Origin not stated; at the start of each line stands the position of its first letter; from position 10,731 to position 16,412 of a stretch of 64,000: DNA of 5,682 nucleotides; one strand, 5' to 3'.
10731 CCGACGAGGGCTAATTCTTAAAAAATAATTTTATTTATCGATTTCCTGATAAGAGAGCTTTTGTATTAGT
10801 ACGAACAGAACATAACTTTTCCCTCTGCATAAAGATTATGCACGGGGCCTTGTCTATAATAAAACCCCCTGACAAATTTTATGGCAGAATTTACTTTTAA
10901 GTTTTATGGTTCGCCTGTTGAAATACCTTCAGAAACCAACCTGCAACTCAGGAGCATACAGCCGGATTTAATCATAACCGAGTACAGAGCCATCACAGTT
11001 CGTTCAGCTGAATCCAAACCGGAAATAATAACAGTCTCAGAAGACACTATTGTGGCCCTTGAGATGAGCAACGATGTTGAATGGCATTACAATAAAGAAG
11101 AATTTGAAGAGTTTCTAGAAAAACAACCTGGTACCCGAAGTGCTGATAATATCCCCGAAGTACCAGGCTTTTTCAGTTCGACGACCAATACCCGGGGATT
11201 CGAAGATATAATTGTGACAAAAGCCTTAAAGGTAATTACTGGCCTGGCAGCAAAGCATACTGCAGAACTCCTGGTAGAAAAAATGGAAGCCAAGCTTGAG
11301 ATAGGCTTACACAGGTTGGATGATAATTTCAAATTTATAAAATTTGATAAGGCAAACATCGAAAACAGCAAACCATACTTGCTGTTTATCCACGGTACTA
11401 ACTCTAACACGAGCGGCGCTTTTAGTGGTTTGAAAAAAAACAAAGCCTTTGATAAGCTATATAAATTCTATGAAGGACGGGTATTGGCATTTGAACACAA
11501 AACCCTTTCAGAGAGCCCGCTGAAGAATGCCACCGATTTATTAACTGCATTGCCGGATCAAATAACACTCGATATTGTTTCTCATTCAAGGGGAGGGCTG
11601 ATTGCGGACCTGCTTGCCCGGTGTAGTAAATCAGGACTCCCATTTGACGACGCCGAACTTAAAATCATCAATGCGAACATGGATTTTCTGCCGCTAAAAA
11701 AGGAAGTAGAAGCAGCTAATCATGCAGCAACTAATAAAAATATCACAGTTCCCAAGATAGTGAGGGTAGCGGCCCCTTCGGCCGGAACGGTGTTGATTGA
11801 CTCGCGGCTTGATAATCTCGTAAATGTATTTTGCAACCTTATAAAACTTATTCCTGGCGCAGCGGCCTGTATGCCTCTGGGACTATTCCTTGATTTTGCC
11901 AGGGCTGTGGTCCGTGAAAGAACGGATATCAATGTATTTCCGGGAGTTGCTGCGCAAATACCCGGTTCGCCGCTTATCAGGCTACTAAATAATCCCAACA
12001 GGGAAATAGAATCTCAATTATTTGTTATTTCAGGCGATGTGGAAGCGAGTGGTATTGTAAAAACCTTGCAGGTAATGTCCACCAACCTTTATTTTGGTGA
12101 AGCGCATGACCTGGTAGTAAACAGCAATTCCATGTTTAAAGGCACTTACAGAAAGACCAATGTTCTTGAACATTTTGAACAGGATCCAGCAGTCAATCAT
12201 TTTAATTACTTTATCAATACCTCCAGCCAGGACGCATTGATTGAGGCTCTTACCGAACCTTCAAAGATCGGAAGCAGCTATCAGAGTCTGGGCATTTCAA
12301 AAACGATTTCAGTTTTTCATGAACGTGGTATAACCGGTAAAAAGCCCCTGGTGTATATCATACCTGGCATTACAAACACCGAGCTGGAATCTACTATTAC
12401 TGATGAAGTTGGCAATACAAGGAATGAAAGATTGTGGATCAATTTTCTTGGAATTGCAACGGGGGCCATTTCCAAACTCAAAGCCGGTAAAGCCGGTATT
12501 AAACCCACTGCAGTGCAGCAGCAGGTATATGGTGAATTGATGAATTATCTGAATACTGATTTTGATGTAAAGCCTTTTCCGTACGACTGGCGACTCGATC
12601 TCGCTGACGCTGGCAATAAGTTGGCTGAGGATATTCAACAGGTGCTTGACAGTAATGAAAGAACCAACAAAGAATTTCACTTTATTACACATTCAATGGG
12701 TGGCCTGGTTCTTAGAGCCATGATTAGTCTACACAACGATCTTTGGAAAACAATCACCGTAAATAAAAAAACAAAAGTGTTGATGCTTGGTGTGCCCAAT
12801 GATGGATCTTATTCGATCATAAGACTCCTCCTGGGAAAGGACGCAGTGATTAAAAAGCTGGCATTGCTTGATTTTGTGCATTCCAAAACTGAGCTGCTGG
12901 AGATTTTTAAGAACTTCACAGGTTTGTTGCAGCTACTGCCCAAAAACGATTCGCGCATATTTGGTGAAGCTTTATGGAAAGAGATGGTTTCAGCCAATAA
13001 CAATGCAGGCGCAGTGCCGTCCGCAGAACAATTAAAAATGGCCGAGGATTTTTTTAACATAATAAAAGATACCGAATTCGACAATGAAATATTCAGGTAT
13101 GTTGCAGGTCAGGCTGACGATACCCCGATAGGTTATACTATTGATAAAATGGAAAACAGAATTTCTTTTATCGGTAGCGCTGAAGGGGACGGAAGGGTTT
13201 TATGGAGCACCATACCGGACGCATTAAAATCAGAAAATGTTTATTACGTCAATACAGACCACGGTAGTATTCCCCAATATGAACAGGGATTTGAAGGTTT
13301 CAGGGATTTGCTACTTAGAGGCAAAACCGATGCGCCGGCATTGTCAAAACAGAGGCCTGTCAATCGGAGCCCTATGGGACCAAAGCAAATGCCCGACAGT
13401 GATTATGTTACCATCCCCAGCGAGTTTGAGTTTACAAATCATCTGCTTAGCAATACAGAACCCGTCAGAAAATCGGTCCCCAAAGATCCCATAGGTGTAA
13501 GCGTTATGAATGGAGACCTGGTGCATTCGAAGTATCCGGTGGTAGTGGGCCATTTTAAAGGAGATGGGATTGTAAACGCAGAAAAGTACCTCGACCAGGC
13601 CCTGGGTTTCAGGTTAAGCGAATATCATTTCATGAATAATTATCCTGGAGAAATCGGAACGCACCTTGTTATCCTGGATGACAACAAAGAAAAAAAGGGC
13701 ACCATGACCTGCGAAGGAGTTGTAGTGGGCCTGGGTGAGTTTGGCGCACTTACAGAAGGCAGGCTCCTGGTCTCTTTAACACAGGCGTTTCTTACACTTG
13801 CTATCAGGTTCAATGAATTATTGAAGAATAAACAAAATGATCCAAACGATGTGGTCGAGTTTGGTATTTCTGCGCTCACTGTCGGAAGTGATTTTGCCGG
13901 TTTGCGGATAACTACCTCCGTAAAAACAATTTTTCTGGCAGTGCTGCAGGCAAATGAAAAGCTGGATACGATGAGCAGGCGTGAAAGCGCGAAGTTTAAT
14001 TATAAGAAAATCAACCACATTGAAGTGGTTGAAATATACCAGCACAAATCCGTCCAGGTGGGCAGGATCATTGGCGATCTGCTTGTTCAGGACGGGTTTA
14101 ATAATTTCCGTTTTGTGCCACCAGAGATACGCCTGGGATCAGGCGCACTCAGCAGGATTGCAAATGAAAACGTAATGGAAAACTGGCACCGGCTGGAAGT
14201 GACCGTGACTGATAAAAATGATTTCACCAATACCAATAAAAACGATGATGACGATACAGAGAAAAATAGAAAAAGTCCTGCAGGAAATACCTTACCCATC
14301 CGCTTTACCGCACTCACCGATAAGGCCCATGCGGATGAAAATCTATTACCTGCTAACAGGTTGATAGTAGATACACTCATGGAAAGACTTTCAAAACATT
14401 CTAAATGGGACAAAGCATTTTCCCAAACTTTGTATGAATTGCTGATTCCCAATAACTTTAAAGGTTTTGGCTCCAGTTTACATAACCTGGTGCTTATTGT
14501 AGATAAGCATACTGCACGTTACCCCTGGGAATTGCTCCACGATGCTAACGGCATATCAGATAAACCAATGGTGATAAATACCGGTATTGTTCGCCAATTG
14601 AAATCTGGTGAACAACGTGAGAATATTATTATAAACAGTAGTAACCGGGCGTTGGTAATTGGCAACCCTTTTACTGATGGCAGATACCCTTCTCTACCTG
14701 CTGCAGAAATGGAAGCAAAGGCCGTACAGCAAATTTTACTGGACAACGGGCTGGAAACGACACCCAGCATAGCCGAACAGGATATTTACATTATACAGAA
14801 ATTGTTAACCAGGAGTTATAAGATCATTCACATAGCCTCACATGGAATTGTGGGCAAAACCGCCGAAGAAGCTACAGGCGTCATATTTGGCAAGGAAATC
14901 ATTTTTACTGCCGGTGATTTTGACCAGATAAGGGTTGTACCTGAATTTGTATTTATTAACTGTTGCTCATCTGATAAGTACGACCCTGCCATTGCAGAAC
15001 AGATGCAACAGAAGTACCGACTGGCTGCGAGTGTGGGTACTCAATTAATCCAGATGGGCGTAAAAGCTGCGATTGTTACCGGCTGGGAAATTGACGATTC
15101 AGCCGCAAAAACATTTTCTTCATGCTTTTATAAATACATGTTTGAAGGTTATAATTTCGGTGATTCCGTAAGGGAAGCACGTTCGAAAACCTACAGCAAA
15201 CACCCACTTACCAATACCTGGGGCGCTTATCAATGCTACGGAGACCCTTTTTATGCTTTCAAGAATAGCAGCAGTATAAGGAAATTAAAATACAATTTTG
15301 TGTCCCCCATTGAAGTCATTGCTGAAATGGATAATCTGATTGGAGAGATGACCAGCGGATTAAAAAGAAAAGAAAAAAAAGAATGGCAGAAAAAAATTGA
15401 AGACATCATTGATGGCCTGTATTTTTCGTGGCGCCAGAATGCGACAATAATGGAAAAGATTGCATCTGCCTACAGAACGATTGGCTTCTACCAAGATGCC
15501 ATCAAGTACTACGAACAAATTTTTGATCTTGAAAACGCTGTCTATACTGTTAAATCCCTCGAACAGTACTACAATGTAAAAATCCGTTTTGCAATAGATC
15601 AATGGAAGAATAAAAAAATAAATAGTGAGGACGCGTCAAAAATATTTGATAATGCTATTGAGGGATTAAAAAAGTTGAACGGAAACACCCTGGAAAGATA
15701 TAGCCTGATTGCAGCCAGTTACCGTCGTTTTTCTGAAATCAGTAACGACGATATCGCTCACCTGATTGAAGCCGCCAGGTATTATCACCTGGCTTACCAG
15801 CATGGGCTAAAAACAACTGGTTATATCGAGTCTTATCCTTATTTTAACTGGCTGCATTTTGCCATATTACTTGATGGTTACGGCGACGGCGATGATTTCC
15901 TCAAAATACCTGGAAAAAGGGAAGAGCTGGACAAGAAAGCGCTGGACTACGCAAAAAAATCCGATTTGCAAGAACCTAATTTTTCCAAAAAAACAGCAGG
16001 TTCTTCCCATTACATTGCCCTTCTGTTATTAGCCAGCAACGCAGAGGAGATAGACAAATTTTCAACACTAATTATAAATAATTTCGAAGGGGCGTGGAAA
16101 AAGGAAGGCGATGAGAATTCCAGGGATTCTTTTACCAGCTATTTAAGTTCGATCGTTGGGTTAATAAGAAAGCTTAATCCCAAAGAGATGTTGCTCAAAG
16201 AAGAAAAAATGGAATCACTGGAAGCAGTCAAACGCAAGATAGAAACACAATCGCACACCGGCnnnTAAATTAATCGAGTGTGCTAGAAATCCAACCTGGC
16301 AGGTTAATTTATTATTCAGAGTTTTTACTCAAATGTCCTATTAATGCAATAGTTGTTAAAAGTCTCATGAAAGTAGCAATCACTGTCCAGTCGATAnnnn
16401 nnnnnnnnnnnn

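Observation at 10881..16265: Giant tri-enzymatic protein with lipase, LCAT-like phospholipase and CHAT protease domains, divergent from the eCIS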

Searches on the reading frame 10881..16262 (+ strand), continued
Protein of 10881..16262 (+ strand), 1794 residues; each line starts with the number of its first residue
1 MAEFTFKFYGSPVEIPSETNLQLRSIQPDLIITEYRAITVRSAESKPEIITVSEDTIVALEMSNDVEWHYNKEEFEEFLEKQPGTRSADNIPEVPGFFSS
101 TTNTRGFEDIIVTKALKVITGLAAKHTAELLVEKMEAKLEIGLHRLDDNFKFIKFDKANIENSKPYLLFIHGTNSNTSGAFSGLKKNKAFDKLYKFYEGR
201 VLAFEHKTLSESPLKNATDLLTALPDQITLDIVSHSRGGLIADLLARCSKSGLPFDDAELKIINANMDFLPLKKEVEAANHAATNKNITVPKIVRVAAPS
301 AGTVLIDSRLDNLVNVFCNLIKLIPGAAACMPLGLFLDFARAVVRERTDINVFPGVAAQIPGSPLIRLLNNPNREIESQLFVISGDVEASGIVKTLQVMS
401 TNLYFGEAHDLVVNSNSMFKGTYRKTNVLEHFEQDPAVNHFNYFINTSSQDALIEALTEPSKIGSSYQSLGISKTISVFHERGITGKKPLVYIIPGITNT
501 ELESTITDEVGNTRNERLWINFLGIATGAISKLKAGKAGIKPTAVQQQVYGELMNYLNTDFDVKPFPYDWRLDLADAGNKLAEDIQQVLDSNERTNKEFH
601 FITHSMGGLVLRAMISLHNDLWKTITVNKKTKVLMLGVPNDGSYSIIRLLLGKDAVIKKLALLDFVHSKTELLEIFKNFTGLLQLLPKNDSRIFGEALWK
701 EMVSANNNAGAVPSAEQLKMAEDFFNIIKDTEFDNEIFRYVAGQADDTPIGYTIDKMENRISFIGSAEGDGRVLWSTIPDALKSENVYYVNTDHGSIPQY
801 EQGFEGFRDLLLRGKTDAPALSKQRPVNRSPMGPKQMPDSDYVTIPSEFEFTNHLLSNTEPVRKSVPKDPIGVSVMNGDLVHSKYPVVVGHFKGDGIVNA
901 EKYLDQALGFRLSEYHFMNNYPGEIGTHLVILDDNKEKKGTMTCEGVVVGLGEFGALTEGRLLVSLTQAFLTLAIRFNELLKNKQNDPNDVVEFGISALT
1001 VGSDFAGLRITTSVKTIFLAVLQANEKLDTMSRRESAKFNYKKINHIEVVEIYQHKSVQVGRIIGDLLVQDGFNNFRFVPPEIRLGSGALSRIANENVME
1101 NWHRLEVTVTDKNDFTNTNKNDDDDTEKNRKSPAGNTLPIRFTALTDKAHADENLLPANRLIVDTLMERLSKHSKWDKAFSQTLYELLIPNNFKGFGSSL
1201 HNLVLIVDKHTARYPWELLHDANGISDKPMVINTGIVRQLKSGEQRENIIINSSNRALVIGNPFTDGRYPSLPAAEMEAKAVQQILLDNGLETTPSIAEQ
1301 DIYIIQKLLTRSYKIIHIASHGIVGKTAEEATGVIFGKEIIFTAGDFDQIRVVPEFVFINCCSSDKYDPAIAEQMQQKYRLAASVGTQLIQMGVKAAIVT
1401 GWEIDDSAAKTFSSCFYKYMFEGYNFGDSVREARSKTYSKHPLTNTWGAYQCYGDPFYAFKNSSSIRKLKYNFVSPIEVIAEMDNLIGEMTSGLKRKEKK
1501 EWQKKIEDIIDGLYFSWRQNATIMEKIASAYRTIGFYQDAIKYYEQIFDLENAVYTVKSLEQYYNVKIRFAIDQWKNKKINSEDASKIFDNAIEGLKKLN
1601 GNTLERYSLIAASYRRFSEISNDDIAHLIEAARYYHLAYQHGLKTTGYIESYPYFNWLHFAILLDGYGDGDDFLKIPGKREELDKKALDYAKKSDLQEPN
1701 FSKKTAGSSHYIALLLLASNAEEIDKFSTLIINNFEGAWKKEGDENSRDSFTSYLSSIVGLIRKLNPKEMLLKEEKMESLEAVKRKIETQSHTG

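Call 89: search_protein_families(library=pfam, proteins=[L087:7001-9808:+, L087:2017-5982:+, L087:11486-15904:+, L087:9845-10459:+, L087:10539-11285:+, L086:3358-6639:+], max_evalue=0.001)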
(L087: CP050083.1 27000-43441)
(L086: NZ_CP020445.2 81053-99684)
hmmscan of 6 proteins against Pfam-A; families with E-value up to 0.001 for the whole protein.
L087:7001-9808:+ (936 aa): 2 families
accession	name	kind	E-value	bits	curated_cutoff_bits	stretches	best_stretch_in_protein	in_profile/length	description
PF12770.12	CHAT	-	3.5e-27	96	24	1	297-599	3-289/289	CHAT domain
PF20308.4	TPR-S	-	1.5e-06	29.1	27.6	1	687-805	5-94/102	Tetratricopeptide Repeats-Sensor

L087:2017-5982:+ (1322 aa): 36 families (the best 25 are shown)
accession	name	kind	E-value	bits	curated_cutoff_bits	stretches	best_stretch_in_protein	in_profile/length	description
PF20703.3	nSTAND1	-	1.6e-79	268.7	27.1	1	145-553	1-378/379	Novel STAND NTPase 1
PF25174.1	Beta-prop_THOC3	-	2.6e-53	181.2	305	3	1011-1250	5-243/272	THOC3 beta-propeller domain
PF23414.1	Beta-prop_EML_2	-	2.7e-37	129.1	90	4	836-994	3-153/266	Echinoderm microtubule-associated protein second beta-propeller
PF24814.1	WD40_Prp19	-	1.7e-33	116.3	320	3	943-1078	72-203/281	Prp19 WD40 domain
PF25173.1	Beta-prop_WDR3_1st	-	1.3e-32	113.4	154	3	835-994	33-184/184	WDR3 first beta-propeller domain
PF24817.1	WD40_WDHD1_1st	-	6.4e-31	108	109.9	3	1016-1251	13-253/291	WDHD1 first WD40 domain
PF24807.1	WD40_CDC20-Fz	-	3.6e-28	99.1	200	2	827-999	5-169/292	CDC20/Fizzy WD40 domain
PF00400.38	WD40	-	2.2e-25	88.4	27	1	958-993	4-39/39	WD domain, G-beta repeat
PF12894.13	ANAPC4_WD40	-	1.4e-22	80.1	22.9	0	1058-1133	2-78/91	Anaphase-promoting complex subunit 4 WD40 domain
PF13676.11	TIR_2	-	3e-19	70.1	28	1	4-122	1-121/122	TIR domain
PF25172.1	Beta-prop_WDR3_2nd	-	3e-15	56.7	140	1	947-997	244-291/293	WDR3 second beta-propeller domain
PF24796.1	WDR55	-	4.3e-15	56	200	1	929-1124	18-209/296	WDR55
PF25460.1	Beta-prop_Aladin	-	4.9e-14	52.7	171.1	1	915-993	107-181/340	Aladin seven-bladed propeller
PF23383.1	Beta-prop_IFT140_1st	-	5.6e-14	52.1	27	0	1056-1168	19-134/406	IFT140 first beta-propeller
PF25171.1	Beta-prop_WDR36-Utp21_1st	-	6.9e-14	52.3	80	1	850-993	127-264/266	WDR36/Utp21 first beta-propeller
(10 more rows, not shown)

L087:11486-15904:+ (1473 aa): 36 families (the best 25 are shown)
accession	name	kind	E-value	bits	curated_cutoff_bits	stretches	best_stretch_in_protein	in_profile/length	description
PF20703.3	nSTAND1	-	1.4e-87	295.3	27.1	1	145-546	1-377/379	Novel STAND NTPase 1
PF00400.38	WD40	-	6.3e-76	248.1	27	5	1402-1434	6-38/39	WD domain, G-beta repeat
PF25174.1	Beta-prop_THOC3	-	3.4e-66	223.5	305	4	729-988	9-242/272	THOC3 beta-propeller domain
PF25173.1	Beta-prop_WDR3_1st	-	1.9e-57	194.4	154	4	1321-1447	30-153/184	WDR3 first beta-propeller domain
PF24814.1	WD40_Prp19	-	3.9e-50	170.9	320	4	1275-1471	48-244/281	Prp19 WD40 domain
PF24817.1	WD40_WDHD1_1st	-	4.6e-44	151.2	109.9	5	729-802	93-163/291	WDHD1 first WD40 domain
PF23414.1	Beta-prop_EML_2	-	7.7e-42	143.9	90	4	1290-1437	12-154/266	Echinoderm microtubule-associated protein second beta-propeller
PF25168.1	Beta-prop_WDR36-Utp21_2nd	-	1.1e-39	137.1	84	3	759-839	232-307/335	WDR36/Utp21 second beta-propeller domain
PF24807.1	WD40_CDC20-Fz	-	6.3e-39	134.5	200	2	1141-1391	55-292/292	CDC20/Fizzy WD40 domain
PF25047.1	Beta-prop_TEP1_2nd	-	5.9e-36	124.4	89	3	1340-1439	66-167/255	TEP-1 second beta-propeller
PF25175.1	Beta-prop_WDR5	-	2.9e-33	115.8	250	4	1140-1349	13-208/296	WDR5 beta-propeller domain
PF25172.1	Beta-prop_WDR3_2nd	-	9.6e-25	87.8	140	3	1362-1435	215-287/293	WDR3 second beta-propeller domain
PF25391.1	WD40_Gbeta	-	4.7e-24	85.4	150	3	1328-1440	151-259/340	G protein beta WD-40 repeat protein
PF24105.1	Beta-prop_CAF1B_HIR1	-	5.1e-20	72.2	80.5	1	1235-1304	133-200/383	CAF1B/HIR1 beta-propeller domain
PF24805.1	EIF3I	-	2.2e-19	70.2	200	1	1235-1338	13-111/324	EIF3I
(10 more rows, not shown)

L087:9845-10459:+ (205 aa): 2 families
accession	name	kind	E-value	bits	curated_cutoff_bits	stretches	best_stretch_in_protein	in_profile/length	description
PF05838.17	Glyco_hydro_108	-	2.1e-28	99.1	21.2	1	10-94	2-85/85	Glycosyl hydrolase 108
PF09374.15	PG_binding_3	-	8.6e-09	35.9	24.6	1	97-162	1-75/76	Predicted Peptidoglycan domain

L087:10539-11285:+ (249 aa): 0 families

L086:3358-6639:+ (1094 aa): 1 family
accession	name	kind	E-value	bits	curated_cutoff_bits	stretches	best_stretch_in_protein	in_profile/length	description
PF00497.25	SBP_bac_3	-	1.4e-06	28.6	26.4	1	652-846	1-98/132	Bacterial extracellular solute-binding proteins, family 3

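Call 95: search_protein_families(library=pfam, proteins=[L004:10446-12530:+, L047:15206-16534:-, L048:1341-3320:-, L044:7745-9112:+], max_evalue=0.001)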
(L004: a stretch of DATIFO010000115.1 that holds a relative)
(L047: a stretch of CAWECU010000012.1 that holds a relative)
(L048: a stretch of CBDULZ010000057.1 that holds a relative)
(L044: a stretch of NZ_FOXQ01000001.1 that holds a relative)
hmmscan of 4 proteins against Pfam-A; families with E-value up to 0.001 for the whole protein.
L004:10446-12530:+ (695 aa): 1 family
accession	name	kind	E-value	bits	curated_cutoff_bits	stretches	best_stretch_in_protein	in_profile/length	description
PF20308.4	TPR-S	-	2.9e-13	50.7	27.6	1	229-362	1-101/102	Tetratricopeptide Repeats-Sensor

L047:15206-16534:- (443 aa): 5 families
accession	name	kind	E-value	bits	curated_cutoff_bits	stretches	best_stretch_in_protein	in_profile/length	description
PF13281.12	MAP3K_TRAF_bd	-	7.3e-37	127.7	24.1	1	80-430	1-359/371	MAP3K TRAFs-binding domain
PF20308.4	TPR-S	-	1.1e-24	87.4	27.6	1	228-339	1-102/102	Tetratricopeptide Repeats-Sensor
PF13181.12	TPR_8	-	0.00045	20.6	25.7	0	252-275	6-29/34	Tetratricopeptide repeat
PF13428.12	TPR_14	-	0.00054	20.8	23.5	0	250-284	4-38/44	Tetratricopeptide repeat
PF13174.12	TPR_6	-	0.0006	20.7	26.3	0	252-277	5-30/33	Tetratricopeptide repeat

L048:1341-3320:- (660 aa): 1 family
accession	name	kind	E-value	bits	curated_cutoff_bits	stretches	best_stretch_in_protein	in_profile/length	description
PF20308.4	TPR-S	-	1.4e-09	38.8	27.6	1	207-338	2-101/102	Tetratricopeptide Repeats-Sensor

L044:7745-9112:+ (456 aa): 2 families
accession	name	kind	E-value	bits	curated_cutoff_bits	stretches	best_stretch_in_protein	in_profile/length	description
PF20308.4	TPR-S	-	9e-25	87.7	27.6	1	233-337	4-102/102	Tetratricopeptide Repeats-Sensor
PF13281.12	MAP3K_TRAF_bd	-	5.7e-09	35.9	24.1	1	270-349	195-276/371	MAP3K TRAFs-binding domain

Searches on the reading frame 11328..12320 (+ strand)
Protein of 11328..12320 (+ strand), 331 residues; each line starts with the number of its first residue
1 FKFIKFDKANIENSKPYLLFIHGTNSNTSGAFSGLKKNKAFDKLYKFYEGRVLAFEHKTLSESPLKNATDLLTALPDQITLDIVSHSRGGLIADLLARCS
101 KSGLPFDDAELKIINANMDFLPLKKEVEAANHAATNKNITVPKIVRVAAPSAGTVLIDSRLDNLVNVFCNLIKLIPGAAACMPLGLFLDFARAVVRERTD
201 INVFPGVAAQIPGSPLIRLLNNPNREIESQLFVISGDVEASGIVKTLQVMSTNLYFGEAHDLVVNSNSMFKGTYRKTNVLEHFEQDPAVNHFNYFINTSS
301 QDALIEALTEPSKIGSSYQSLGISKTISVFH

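Call 52: search_solved_structures(query=window:11328-12320:+, max_evalue=1)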
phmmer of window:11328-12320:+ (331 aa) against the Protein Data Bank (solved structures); distinct sequences matched with E-value up to 1: 0.
